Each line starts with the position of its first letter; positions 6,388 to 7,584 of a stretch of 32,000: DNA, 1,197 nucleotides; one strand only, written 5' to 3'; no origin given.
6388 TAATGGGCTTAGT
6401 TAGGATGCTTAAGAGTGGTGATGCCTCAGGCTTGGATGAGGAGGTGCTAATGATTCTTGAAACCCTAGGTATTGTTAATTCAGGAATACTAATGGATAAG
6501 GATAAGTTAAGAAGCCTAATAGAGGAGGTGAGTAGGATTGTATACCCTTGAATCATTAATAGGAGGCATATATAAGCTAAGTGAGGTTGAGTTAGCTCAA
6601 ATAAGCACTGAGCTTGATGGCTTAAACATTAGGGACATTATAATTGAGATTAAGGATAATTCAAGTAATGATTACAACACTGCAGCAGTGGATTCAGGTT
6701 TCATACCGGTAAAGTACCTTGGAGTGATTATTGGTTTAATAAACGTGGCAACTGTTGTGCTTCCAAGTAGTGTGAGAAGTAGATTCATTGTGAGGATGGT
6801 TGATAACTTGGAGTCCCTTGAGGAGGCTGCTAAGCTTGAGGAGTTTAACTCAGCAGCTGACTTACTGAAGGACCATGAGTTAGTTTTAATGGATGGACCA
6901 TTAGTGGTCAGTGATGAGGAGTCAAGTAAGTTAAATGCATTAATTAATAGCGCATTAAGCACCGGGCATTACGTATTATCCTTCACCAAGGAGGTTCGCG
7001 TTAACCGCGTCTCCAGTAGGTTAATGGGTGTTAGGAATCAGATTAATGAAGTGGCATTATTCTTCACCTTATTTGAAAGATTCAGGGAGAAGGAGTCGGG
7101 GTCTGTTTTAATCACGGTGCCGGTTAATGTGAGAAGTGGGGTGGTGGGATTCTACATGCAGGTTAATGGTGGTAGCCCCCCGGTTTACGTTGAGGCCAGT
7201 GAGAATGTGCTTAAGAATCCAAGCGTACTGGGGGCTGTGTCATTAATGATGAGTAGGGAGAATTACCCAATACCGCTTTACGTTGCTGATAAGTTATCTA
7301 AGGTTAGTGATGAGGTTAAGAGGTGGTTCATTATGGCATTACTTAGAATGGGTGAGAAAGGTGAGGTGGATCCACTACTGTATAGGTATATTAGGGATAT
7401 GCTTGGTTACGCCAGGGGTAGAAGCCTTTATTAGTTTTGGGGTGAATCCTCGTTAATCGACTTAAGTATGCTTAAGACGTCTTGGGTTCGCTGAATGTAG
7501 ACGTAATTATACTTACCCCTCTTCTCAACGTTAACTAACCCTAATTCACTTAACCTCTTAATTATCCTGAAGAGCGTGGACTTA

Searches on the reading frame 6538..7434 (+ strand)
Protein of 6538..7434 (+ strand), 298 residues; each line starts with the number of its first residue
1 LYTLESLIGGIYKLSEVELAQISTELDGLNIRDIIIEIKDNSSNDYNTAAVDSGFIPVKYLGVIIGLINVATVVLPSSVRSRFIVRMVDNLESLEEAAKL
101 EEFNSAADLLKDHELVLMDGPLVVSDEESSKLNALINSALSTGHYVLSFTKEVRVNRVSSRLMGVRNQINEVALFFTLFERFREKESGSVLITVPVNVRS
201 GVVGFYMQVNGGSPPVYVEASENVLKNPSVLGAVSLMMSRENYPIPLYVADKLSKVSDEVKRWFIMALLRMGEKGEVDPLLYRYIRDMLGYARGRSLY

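Call 3: search_protein_families(library=pfam, proteins=[window:6538-7434:+], max_evalue=1)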
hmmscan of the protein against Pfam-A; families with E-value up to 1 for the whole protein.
window:6538-7434:+ (298 aa): 1 family
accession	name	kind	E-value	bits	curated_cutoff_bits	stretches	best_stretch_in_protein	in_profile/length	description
PF09376.16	NurA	-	3.2e-09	37.1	21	1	47-256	2-254/254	NurA domain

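Call 4: search_protein_families(library=ncbifam, proteins=[window:6538-7434:+], max_evalue=1)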
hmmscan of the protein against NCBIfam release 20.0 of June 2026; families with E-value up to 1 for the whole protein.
window:6538-7434:+ (298 aa): 0 families

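Call 5: search_protein_families(library=padloc, proteins=[window:6538-7434:+], max_evalue=1)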
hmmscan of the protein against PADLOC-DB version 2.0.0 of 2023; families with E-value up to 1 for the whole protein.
window:6538-7434:+ (298 aa): 0 families

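Call 56: search_solved_structures(query=A3, max_evalue=1, show_alignments=2)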
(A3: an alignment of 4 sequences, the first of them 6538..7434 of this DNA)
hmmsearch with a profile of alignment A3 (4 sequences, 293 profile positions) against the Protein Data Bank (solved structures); distinct sequences matched with E-value up to 1: 2.
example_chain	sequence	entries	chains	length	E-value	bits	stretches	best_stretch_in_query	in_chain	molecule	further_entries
9os7_A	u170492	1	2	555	0.3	13.6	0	202-284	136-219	Methionine--tRNA ligase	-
7f02_D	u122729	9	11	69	0.34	13.4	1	50-101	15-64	Heme exporter protein D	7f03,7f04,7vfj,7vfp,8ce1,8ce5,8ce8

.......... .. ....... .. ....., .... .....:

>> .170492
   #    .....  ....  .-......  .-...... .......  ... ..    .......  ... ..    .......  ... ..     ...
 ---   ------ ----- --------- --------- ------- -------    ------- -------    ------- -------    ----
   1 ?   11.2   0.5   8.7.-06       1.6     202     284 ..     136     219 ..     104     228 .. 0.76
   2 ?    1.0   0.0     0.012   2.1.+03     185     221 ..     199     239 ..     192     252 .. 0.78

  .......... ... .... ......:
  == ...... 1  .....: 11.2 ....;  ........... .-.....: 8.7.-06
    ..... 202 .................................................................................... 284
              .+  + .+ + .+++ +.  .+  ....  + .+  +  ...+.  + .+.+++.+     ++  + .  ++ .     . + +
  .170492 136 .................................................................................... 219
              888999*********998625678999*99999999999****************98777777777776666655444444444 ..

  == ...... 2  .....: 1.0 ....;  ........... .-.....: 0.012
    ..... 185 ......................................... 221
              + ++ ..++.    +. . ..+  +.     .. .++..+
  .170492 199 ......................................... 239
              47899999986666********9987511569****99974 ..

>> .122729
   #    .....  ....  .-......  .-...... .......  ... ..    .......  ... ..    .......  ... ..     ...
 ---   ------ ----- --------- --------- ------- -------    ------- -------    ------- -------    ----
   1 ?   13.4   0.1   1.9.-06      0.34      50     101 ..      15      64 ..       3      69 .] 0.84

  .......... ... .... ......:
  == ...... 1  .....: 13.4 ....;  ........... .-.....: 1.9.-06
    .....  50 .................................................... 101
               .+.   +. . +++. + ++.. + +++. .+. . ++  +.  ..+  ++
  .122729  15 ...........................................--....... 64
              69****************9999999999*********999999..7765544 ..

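Call 80: search_protein_families(library=phrogs, proteins=[window:6538-7434:+], max_evalue=0.01)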
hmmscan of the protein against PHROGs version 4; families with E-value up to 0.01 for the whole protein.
window:6538-7434:+ (298 aa): 0 families
